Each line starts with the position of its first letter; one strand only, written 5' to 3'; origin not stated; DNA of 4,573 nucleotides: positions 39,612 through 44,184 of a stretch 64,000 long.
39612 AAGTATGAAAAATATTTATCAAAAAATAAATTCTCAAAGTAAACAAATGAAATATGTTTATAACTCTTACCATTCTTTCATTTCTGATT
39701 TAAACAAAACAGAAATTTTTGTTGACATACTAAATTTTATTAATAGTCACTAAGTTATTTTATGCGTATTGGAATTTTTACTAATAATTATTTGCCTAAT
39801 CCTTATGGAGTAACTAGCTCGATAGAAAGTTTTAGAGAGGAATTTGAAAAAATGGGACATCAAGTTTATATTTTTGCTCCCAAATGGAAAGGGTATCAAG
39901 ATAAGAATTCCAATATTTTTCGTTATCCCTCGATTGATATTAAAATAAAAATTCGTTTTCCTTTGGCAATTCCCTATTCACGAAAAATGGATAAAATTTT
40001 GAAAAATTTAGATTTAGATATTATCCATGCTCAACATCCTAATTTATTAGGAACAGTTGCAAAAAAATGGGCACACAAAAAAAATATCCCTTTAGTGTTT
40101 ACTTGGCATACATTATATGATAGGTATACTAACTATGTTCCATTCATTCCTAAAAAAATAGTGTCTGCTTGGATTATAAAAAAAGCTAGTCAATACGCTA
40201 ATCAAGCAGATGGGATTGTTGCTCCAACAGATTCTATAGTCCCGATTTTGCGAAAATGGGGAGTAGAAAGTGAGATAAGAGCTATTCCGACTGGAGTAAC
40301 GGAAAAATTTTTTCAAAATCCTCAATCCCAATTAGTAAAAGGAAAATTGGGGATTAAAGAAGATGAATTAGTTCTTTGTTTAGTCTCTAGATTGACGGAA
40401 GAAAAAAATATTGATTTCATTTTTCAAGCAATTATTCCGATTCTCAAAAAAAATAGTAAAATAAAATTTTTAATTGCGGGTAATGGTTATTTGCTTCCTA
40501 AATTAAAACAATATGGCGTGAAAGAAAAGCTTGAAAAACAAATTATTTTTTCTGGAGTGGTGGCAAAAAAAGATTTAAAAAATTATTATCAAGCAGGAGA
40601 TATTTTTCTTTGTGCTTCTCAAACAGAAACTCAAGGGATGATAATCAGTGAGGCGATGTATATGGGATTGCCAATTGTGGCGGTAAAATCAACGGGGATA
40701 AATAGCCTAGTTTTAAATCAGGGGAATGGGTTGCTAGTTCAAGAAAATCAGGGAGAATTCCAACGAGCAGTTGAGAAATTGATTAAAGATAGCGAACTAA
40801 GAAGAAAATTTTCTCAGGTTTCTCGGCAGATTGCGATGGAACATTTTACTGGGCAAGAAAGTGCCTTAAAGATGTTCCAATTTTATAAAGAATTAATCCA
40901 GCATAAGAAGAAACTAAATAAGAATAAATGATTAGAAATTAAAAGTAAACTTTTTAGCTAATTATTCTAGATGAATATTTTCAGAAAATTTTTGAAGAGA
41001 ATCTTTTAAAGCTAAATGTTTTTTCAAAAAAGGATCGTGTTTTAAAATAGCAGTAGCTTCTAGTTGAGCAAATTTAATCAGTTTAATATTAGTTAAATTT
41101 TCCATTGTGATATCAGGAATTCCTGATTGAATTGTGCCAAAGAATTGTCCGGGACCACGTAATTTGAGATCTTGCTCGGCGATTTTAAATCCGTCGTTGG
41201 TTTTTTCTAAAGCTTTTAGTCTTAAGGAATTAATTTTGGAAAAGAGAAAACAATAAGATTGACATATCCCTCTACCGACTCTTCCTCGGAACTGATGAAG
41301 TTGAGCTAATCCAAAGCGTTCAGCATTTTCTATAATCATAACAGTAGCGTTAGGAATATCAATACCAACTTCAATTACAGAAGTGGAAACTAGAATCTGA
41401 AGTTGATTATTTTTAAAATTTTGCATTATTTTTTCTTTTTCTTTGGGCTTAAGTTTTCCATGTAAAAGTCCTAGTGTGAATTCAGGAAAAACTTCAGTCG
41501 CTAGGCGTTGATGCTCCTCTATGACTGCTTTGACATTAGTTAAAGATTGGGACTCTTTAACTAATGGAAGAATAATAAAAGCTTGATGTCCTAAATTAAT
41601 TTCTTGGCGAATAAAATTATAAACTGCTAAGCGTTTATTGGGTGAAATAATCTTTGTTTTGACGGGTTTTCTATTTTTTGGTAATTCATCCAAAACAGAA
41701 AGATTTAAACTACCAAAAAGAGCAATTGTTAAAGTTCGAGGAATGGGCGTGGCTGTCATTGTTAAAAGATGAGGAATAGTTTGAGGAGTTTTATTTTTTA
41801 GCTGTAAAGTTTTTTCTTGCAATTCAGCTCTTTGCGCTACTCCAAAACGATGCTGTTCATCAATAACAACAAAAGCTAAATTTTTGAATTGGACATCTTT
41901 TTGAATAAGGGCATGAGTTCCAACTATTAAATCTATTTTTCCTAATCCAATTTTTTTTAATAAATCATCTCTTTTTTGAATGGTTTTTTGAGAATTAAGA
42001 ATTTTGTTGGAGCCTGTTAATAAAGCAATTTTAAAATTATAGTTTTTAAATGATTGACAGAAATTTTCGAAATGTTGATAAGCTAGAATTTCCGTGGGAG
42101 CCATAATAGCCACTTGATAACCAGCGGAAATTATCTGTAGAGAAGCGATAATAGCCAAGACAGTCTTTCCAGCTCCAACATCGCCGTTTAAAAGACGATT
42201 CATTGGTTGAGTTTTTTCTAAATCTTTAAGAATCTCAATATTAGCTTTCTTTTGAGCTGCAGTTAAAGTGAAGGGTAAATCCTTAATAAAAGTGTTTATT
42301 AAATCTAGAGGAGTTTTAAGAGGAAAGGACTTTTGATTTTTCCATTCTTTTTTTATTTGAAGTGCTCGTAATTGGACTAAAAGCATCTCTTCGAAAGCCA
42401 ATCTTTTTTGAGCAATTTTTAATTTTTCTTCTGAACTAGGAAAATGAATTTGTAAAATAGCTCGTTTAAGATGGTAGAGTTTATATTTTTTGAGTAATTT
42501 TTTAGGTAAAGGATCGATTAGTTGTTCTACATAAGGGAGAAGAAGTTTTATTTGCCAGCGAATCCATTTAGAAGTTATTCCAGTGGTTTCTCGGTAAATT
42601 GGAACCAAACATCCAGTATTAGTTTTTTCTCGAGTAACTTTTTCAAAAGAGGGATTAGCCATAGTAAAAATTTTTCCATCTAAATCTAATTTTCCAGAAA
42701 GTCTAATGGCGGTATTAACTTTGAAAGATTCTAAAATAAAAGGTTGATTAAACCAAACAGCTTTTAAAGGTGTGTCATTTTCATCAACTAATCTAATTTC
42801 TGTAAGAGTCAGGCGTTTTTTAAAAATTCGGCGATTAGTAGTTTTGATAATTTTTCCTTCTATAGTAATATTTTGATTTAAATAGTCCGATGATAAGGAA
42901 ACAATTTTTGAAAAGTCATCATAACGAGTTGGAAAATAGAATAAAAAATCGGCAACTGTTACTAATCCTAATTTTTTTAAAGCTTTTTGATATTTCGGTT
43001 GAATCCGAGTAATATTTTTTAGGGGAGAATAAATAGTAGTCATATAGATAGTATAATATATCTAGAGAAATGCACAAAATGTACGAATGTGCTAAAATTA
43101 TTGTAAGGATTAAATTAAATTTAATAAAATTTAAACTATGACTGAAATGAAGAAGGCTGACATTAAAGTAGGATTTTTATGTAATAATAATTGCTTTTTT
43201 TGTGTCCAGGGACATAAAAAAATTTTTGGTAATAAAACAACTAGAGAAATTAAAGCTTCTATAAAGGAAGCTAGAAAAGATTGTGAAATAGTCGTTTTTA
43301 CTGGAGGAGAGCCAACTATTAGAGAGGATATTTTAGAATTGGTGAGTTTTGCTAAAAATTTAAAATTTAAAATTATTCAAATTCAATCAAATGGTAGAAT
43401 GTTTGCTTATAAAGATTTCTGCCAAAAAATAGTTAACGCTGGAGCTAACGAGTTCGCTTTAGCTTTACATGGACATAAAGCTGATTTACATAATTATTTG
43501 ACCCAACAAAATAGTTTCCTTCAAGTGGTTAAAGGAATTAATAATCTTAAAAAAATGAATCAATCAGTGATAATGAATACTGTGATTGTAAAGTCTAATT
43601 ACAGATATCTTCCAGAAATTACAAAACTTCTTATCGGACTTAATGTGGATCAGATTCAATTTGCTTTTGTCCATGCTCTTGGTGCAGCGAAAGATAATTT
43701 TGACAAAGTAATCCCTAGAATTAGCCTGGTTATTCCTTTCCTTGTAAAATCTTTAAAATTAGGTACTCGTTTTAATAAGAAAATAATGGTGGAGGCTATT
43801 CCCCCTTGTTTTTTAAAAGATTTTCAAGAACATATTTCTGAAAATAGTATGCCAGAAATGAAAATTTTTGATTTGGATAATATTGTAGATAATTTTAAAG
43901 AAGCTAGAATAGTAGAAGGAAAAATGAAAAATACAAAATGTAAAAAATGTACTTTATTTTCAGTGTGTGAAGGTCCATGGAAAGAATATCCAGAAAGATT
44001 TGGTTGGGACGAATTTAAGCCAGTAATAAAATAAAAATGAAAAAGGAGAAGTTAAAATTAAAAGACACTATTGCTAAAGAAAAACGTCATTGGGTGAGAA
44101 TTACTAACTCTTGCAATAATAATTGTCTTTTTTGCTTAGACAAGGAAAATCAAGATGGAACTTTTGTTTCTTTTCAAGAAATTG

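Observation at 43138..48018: Three tandem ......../GGEPT-type radical-SAM paralogs interrupted by an E. coli-type YcaO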

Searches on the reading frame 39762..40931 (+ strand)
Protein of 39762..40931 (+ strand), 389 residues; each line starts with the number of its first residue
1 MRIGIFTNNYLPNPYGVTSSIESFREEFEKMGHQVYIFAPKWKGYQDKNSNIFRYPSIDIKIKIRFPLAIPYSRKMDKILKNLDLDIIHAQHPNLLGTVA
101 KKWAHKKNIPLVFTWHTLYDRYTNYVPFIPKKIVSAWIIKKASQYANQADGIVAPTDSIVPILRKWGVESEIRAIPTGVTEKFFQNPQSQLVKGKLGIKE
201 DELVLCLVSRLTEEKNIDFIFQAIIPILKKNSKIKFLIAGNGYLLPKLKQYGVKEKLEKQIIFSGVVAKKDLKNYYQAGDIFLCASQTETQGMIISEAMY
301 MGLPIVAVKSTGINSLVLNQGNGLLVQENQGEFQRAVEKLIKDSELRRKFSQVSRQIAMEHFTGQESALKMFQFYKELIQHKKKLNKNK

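Call 6: search_protein_families(library=ncbifam, proteins=[window:39762-40931:+], max_evalue=0.001)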
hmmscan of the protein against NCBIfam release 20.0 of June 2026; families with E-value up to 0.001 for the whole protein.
window:39762-40931:+ (389 aa): 42 families (the best 25 are shown)
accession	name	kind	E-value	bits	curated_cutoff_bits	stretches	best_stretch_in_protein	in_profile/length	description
NF049988.1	MGlcDAGSynMgs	equivalog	1e-57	196.3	400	1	1-386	1-396/398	alpha-monoglucosyldiacylglycerol synthase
NF053787.1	GlcN_PG_synth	equivalog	2.6e-28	98.9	480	1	2-379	2-360/361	N-acetylglucosaminyl phosphatidylglycerol synthase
TIGR03999.1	thiol_BshA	equivalog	4.4e-26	91.7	273.7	1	69-379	69-374/375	N-acetyl-alpha-D-glucosaminyl L-malate synthase BshA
NF038298.1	EPS_HpsO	equivalog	8e-25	87.4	575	1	145-379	142-388/388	hormogonium polysaccharide biosynthesis glycosyltransferase HpsO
TIGR04157.1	glyco_rSAM_CFB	subfamily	1.3e-24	86.9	400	1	139-375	160-406/406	TIGR04157 family glycosyltransferase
TIGR03449.1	mycothiol_MshA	equivalog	3.7e-24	85.4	462.5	1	83-380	101-405/406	D-inositol-3-phosphate glycosyltransferase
NF038229.1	Glyco4_Geo_Pelo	equivalog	8e-24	84.3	400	1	73-379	44-337/338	GPMC system family 4 glycosyltransferase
NF053513.1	Gtran_IagA_BgsA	equivalog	8.3e-24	84.2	460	1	82-361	41-315/333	LTA glycolipid anchor biosynthesis glycosyltransferase, IagA/BgsA family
NF047684.1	TeichurnBiosyTuaC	equivalog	2.1e-23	82.9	550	1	81-379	105-390/391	teichuronic acid biosynthesis protein TuaC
TIGR02149.1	glgA_Coryne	subfamily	6.5e-23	81.5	302.4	1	1-378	1-390/391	glycogen synthase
NF041876.1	EPS_EpsE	equivalog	9.1e-23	81.1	400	1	175-369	191-387/389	exopolysaccharide biosynthesis GT4 family glycosyltransferase EpsE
NF038295.1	EPS_HpsP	equivalog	6.4e-22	78.1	550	1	77-379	87-388/388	hormogonium polysaccharide biosynthesis glycosyltransferase HpsP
TIGR03088.1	stp2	hypoth_equivalog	1.1e-21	77.3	409.05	1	171-378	161-373/374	TIGR03088 family PEP-CTERM/XrtA system glycosyltransferase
NF046085.1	XrtY_assoc_Gly1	equivalog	5.8e-19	68.2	400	1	87-380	101-386/387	XrtY-associated glycosyltransferase XYAG1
TIGR04063.1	stp3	hypoth_equivalog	3.6e-18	65.7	442.05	1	73-379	81-396/397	TIGR04063 family PEP-CTERM/XrtA system glycosyltransferase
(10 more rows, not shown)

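Call 7: search_protein_families(library=pfam, proteins=[window:39762-40931:+], max_evalue=0.01)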
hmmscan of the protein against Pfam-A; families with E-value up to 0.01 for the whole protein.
window:39762-40931:+ (389 aa): 6 families
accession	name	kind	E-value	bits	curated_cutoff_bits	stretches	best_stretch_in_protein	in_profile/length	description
PF00534.26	Glycos_transf_1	-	6e-33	114.2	26.4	1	193-355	6-170/172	Glycosyl transferases group 1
PF13439.12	Glyco_transf_4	-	6e-30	104.9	28.5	1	16-180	3-167/170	Glycosyltransferase Family 4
PF13692.12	Glyco_trans_1_4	-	1.3e-28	100.5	27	1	204-343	3-142/142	Glycosyl transferases group 1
PF13579.12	Glyco_trans_4_4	-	5.8e-11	43.4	29.7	1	16-178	2-158/158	Glycosyl transferase 4-like domain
PF13477.12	Glyco_trans_4_2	-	3.1e-05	24.6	23.4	1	26-118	18-109/139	Glycosyl transferase 4-like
PF13524.12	Glyco_trans_1_2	-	3.2e-05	24.4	25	1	228-366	9-137/144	Glycosyl transferase-like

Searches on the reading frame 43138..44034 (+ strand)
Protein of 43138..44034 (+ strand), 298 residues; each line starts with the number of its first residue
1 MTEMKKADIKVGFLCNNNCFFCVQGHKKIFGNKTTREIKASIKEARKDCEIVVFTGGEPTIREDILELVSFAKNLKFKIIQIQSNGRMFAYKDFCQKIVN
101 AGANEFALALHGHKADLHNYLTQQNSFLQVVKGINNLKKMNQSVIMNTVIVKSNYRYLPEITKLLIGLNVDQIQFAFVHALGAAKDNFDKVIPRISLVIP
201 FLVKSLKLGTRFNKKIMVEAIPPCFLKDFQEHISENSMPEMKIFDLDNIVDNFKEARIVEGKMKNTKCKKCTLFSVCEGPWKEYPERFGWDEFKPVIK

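Call 4: search_protein_families(library=pfam, proteins=[window:43138-44034:+], max_evalue=0.01)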
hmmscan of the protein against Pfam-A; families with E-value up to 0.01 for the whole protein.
window:43138-44034:+ (298 aa): 2 families
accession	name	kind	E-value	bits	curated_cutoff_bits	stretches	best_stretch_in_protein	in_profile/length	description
PF04055.27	Radical_SAM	-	9.9e-21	75.1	29.5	1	11-164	3-165/166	Radical SAM superfamily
PF05725.18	FNIP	-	0.0078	16.8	21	0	198-223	9-34/44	FNIP Repeat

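Call 5: search_protein_families(library=ncbifam, proteins=[window:43138-44034:+], max_evalue=0.01)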
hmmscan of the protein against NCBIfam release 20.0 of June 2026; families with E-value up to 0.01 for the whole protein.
window:43138-44034:+ (298 aa): 51 families (the best 25 are shown)
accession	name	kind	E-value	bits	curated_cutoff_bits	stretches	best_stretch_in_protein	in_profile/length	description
NF038332.1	rSAM_rare_HxsC4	exception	1.3e-47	162.7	500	2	5-201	14-217/335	radical SAM protein HxsC4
TIGR03977.1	rSAM_pair_HxsC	equivalog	6.2e-30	104.1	267.9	1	15-243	35-270/292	His-Xaa-Ser system radical SAM maturase HxsC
TIGR02668.1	moaA_archaeal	equivalog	1.3e-20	73.6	325.25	1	7-194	12-202/303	GTP 3',8-cyclase MoaA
TIGR04545.1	rSAM_ahbD_hemeb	equivalog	2.5e-19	69.9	500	1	13-192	8-189/339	heme b synthase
TIGR04053.2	TIGR04053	equivalog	2.9e-19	69.5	395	1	34-188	42-196/366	TIGR04053 family radical SAM/SPASM domain-containing protein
TIGR04054.1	rSAM_NirJ1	equivalog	2.8e-18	65.7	650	1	15-178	46-210/387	putative heme d1 biosynthesis radical SAM protein NirJ1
NF045702.1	rSAM_GDGT_ether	equivalog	4.5e-18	65.1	450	1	8-166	89-254/486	tetraether lipid synthase Tes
NF001199.0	PRK00164.2-1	equivalog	7.9e-18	64.6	231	1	8-162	15-172/308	GTP 3',8-cyclase MoaA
NF045646.2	rSAM_Se_TrsS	equivalog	9.5e-18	63.9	490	1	10-164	91-250/441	radical SAM (seleno)protein TrsS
TIGR04055.1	rSAM_NirJ2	equivalog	9.7e-18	64.8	500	1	15-186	10-182/326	putative heme d1 biosynthesis radical SAM protein NirJ2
NF045574.1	sacti_mat_StsB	exception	9.8e-16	57.6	625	1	15-187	106-279/466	StsB family radical SAM/SPASM domain sactipeptide maturase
TIGR04317.1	W_rSAM_matur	equivalog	1.3e-15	57.4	380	1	3-178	2-184/349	tungsten cofactor oxidoreductase radical SAM maturase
TIGR02666.1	moaA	equivalog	1.6e-15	56.9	284.05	1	14-178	19-190/336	GTP 3',8-cyclase MoaA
TIGR04546.1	rSAM_ahbC_deAc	equivalog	2.2e-15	56.3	650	1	15-178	49-213/390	12,18-didecarboxysiroheme deacetylase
TIGR04051.1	rSAM_NirJ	equivalog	2.6e-15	56.2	515.45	1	15-185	12-183/354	heme d1 biosynthesis radical SAM protein NirJ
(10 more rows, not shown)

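Call 45: search_protein_families(library=padloc, proteins=[window:43138-44034:+], max_evalue=0.001)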
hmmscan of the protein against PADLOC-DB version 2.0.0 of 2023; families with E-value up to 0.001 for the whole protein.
window:43138-44034:+ (298 aa): 2 families
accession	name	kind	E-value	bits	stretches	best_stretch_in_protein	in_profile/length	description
PDLC02904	pVip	-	1.5e-10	39.1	1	15-173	13-170/262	Viperins associated with kinases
PDLC02903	pVip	-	1.8e-08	32.2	1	15-156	10-151/257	Viperins not associated with kinases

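Call 67: list_cluster_members(proteins=[window:43138-44034:+, window:44037-45170:+, window:45275-47068:+, window:47083-48018:+, window:48015-48965:+, window:51359-51862:+, window:52122-53600:+, window:54800-55090:+, window:56037-56954:+, window:59953-60675:+])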
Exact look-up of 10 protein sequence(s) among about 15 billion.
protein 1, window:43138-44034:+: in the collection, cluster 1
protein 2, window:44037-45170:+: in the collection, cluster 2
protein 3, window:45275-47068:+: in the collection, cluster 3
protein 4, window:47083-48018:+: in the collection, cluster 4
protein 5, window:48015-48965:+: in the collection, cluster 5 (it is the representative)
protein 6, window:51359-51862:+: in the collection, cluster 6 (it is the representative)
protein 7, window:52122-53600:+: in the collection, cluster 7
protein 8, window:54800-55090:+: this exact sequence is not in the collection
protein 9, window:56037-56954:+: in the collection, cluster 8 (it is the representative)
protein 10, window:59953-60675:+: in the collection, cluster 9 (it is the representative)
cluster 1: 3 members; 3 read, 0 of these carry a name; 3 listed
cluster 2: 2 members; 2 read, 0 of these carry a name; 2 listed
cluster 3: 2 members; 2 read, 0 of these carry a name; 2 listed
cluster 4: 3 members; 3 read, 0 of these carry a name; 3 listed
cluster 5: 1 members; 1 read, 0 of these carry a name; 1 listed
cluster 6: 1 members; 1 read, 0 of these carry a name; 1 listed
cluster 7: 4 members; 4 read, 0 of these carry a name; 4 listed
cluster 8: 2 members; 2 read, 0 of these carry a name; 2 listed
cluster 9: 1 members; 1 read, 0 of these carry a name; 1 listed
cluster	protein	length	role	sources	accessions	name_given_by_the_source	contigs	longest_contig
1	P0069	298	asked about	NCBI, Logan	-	-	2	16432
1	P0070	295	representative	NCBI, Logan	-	-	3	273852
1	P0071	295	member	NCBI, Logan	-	-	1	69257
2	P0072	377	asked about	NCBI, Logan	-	-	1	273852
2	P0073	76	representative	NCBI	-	-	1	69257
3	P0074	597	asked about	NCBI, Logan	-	-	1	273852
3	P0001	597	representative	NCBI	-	-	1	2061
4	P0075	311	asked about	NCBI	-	-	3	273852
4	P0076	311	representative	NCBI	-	-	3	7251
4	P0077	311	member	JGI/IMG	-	-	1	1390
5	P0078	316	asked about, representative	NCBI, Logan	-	-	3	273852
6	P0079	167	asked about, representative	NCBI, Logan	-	-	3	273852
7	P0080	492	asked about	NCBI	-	-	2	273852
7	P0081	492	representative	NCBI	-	-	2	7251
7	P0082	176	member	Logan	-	-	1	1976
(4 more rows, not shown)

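Call 80: predict_structure(alignment_id=A4)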
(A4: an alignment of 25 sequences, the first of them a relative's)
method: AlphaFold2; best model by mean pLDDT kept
length: 305 residues; sequences in the alignment: 25
mean_pLDDT: 94.1   pTM: 0.91
mean pLDDT of the five models: 94.1, 93.9, 93.8, 93.6, 93.3
residues with pLDDT >= 90: 264; 70-90: 39; 50-70: 2; < 50: 0
segments of 3 or more residues with pLDDT < 50: none
pLDDT, mean of each block of 10 residues (from residue 1): 87 94 97 93 94 94 88 91 97 95 98 96 97 91 91 97 89 96 96 92 97 95 96 83 96 96 98 97 96 97 95
secondary structure, 60 per line:
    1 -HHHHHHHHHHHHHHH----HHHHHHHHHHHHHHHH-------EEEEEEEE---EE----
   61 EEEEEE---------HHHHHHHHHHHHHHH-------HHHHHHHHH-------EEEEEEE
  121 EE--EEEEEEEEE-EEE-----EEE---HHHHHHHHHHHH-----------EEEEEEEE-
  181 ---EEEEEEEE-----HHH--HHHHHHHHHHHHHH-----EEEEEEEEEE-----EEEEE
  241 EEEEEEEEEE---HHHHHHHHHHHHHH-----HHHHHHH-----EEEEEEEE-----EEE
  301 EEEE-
elements in order: H2-16 H21-36 E44-51 E61-66 H76-90 H98-106 E114-122 E125-133 E135-137 E143-145 H149-160 E172-179 E184-191 H202-215 E221-230 E236-250 H254-267 H273-279 E285-292 E298-304

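Call 82: fold_search(model_id=the predicted structure, library=pdb)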
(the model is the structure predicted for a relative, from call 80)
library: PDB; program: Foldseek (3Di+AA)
matches with E <= 10: 398; with E <= 0.001: 46
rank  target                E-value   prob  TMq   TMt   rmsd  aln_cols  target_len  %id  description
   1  4yl7                  8.1e-07  1.00  0.63  0.53   6.4       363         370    9  Crystal structure of the indole prenyltransferase MpnD from Marinactinospora thermotolerans (released 2016-03-16)
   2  4yla                  1.3e-06  1.00  0.64  0.53   6.4       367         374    9  Crystal structure of the indole prenyltransferase MpnD complexed with indolactam V and DMSPP (released 2016-03-16)
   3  6zry_BBB              2.4e-06  1.00  0.63  0.55   6.9       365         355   12  6-dimethylallyl tryptophan synthase (released 2020-12-09)
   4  6zry_AAA              2.8e-06  1.00  0.59  0.53   7.3       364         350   12  6-dimethylallyl tryptophan synthase (released 2020-12-09)
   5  5tu6_A                3.0e-06  1.00  0.53  0.54   7.6       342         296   12  PagF prenyltransferase with cyclic[INPYLYP] and DMSPP (released 2016-11-30)
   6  8day_B                3.5e-06  1.00  0.64  0.55   6.4       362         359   12  Crystal Structure of DMATS1 prenyltransferase in complex with L-Tyr and DMSPP (released 2022-09-28)
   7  6os5_A                4.7e-06  1.00  0.66  0.59   5.6       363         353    9  Crystal structure of CymD prenyltransferase complexed with L-tryptophan (released 2019-07-17)
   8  8day_C                4.7e-06  1.00  0.61  0.52   6.9       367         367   12  Crystal Structure of DMATS1 prenyltransferase in complex with L-Tyr and DMSPP (released 2022-09-28)
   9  8db1_D                4.7e-06  1.00  0.61  0.55   6.2       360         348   12  Crystal structure of native DMATS1 prenyltransferase (released 2022-09-28)
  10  5kcg_A                4.9e-06  1.00  0.57  0.46   7.4       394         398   13  Crystal structure of the aromatic prenyltransferase AtaPT (apo state) from Aspergillus terreus A8-4 (released 2016-12-21)
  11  6pgn                  5.2e-06  1.00  0.54  0.55   5.5       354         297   12  PagF single mutant with GPP (released 2019-07-24)
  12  8db1_B                5.5e-06  1.00  0.63  0.55   6.2       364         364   11  Crystal structure of native DMATS1 prenyltransferase (released 2022-09-28)
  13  7xvj_D                6.2e-06  1.00  0.58  0.49   7.6       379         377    9  Crystal structure of CdpNPT in complex with harmol (released 2023-04-05)
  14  5tty                  6.9e-06  1.00  0.48  0.49   9.4       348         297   13  PagF prenyltransferase (released 2016-11-30)
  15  5kcg_B                7.3e-06  1.00  0.59  0.47   7.1       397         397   14  Crystal structure of the aromatic prenyltransferase AtaPT (apo state) from Aspergillus terreus A8-4 (released 2016-12-21)
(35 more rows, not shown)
